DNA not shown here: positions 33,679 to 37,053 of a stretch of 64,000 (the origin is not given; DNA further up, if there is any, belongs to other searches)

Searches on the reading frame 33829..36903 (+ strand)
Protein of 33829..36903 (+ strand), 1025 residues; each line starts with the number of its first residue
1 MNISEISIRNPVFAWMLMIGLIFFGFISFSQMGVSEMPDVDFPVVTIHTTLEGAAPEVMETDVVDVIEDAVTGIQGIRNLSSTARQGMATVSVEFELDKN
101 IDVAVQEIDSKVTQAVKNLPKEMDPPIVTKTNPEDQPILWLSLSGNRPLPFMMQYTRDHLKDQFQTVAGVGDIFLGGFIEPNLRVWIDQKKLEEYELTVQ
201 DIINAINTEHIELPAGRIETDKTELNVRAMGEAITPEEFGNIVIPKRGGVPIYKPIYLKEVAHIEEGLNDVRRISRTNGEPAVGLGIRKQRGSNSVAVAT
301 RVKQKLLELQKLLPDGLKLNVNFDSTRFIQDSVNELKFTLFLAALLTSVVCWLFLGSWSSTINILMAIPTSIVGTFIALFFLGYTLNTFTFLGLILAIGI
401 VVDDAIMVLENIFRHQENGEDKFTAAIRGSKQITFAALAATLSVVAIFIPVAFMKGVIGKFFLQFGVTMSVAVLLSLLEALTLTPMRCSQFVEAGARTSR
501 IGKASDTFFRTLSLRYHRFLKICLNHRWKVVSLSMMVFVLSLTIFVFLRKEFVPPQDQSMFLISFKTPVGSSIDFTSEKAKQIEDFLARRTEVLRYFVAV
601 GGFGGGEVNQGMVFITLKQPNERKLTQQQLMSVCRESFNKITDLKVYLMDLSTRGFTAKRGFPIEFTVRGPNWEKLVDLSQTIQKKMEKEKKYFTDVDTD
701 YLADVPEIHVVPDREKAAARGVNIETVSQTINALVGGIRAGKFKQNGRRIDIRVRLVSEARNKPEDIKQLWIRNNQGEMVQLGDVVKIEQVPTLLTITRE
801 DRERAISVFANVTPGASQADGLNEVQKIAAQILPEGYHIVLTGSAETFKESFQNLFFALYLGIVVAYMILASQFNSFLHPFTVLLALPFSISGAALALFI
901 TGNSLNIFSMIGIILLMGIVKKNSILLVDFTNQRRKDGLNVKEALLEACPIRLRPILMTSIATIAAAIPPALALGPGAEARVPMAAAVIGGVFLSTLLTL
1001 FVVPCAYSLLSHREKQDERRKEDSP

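Call 70: find_homologous_proteins(query=window:33829-36903:+, max_evalue=1e-100)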
Query window:33829-36903:+ (1025 aa): 7992 proteins with E <= 1e-100 among 8000 candidates; the best 120 are listed.
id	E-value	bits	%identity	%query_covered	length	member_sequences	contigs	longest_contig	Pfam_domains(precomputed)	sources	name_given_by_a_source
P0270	0.0e+0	2264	100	100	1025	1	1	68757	PF03176.22,PF00873.26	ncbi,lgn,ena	-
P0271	0.0e+0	1876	80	99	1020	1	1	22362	PF03176.22,PF00873.26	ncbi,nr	ncbi:MAG: efflux RND transporter permease subunit [Deltaproteobacteria bacterium]|nr:efflux RND tran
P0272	0.0e+0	1728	74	99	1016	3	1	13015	PF03176.22,PF00873.26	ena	-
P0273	0.0e+0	1720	74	99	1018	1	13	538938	PF03176.22,PF02355.23,PF00873.26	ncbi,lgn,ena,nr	ncbi:MAG: acriflavin resistance protein [Deltaproteobacteria bacterium RIFCSPLOWO2_12_FULL_44_12]|nr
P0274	0.0e+0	1719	73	99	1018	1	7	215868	PF03176.22,PF02355.23,PF00873.26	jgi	-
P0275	0.0e+0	1677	72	99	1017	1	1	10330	PF03176.22,PF00873.26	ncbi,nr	ncbi:MAG: efflux RND transporter permease subunit [Deltaproteobacteria bacterium]|nr:efflux RND tran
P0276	0.0e+0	1632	71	99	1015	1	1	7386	PF03176.22,PF00873.26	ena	-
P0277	0.0e+0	1550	66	99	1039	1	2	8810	PF03176.22,PF00873.26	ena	-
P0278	0.0e+0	1548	67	99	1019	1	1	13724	PF00873.26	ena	-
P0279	0.0e+0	1508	66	99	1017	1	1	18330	PF03176.22,PF00873.26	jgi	jgi:HAE1 family hydrophobic/amphiphilic exporter-1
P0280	0.0e+0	1503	65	99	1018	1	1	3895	PF03176.22,PF00873.26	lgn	-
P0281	0.0e+0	1493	64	99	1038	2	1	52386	PF00873.26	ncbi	-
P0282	0.0e+0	1492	65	99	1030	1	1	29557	PF03176.22,PF00873.26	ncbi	-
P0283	0.0e+0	1492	65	99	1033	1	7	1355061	PF03176.22,PF00873.26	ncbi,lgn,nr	ncbi:MAG: efflux RND transporter permease subunit [Deltaproteobacteria bacterium]|nr:efflux RND tran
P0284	0.0e+0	1487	64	99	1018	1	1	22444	PF03176.22,PF00873.26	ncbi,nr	ncbi:MAG: efflux RND transporter permease subunit [Deltaproteobacteria bacterium]|nr:efflux RND tran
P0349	0.0e+0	1442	62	99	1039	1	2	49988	PF03176.22,PF00873.26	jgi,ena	-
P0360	0.0e+0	1440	62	100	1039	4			PF03176.22,PF00873.26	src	-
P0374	0.0e+0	1437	63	99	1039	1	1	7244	PF03176.22,PF00873.26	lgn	-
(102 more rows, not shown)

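Call 71: find_encoding_contigs(protein=P0271, flank=6000, max_places=2)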
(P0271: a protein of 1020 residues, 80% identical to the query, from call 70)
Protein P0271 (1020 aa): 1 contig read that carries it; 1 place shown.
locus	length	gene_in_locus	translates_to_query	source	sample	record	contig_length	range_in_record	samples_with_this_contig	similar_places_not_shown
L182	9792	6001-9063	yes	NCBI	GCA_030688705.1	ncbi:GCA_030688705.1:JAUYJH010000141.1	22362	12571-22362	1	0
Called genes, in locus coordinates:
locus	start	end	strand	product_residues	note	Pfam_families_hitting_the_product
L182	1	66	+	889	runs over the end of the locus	PF00912:Transgly, PF17092:PCB_OB (weak), PF00905:Transpeptidase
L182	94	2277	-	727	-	PF25021:TEN_NHL (faint), PF01436:NHL (faint), PF01731:Arylesterase (faint), PF08450:SGL (faint)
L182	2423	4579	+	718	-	PF03571:Peptidase_M49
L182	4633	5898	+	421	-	PF02321:OEP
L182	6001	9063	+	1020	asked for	PF00873:ACR_tran, PF03176:MMPL (faint)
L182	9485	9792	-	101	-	?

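Call 72: find_encoding_contigs(protein=P0273, flank=6000, max_places=2)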
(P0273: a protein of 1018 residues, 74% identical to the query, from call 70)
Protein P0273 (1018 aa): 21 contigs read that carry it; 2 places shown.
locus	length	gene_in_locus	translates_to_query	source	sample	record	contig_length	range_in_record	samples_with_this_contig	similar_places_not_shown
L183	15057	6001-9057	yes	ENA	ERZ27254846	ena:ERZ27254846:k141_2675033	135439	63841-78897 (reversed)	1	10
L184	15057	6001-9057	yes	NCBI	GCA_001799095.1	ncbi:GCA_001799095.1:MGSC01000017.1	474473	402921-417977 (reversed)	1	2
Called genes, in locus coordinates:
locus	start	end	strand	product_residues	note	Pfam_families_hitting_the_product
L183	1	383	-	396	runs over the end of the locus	-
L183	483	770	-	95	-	-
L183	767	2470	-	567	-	PF13541:ChlI, PF00158:Sigma54_activat (faint), PF01078:Mg_chelatase, PF07728:AAA_5, PF00493:MCM (weak), PF13335:Mg_chelatase_C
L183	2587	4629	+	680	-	PF03571:Peptidase_M49 (weak)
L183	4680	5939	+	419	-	PF02321:OEP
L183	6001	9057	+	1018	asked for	PF00873:ACR_tran, PF02355:SecD_SecF_C (faint), PF03176:MMPL (weak)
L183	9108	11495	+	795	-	PF21445:ADDB_N, PF12705:PDDEXK_1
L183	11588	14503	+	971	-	PF00580:UvrD-helicase, PF01443:Viral_helicase1 (faint), PF13245:AAA_19, PF13361:UvrD_C, PF13538:UvrD_C_2 (faint), PF12705:PDDEXK_1 (weak)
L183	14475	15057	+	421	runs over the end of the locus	PF08886:GshA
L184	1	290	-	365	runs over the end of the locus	-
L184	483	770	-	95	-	-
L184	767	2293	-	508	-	PF13541:ChlI, PF01078:Mg_chelatase, PF00158:Sigma54_activat (faint), PF07728:AAA_5, PF00493:MCM (weak), PF13335:Mg_chelatase_C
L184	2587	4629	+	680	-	PF03571:Peptidase_M49 (weak)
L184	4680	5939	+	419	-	PF02321:OEP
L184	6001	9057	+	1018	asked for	PF00873:ACR_tran, PF02355:SecD_SecF_C (faint), PF03176:MMPL (weak)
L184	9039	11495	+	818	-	PF21445:ADDB_N, PF12705:PDDEXK_1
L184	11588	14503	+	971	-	PF00580:UvrD-helicase, PF01443:Viral_helicase1 (faint), PF13245:AAA_19, PF13361:UvrD_C, PF13538:UvrD_C_2 (faint), PF12705:PDDEXK_1 (weak)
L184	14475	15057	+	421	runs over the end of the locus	PF08886:GshA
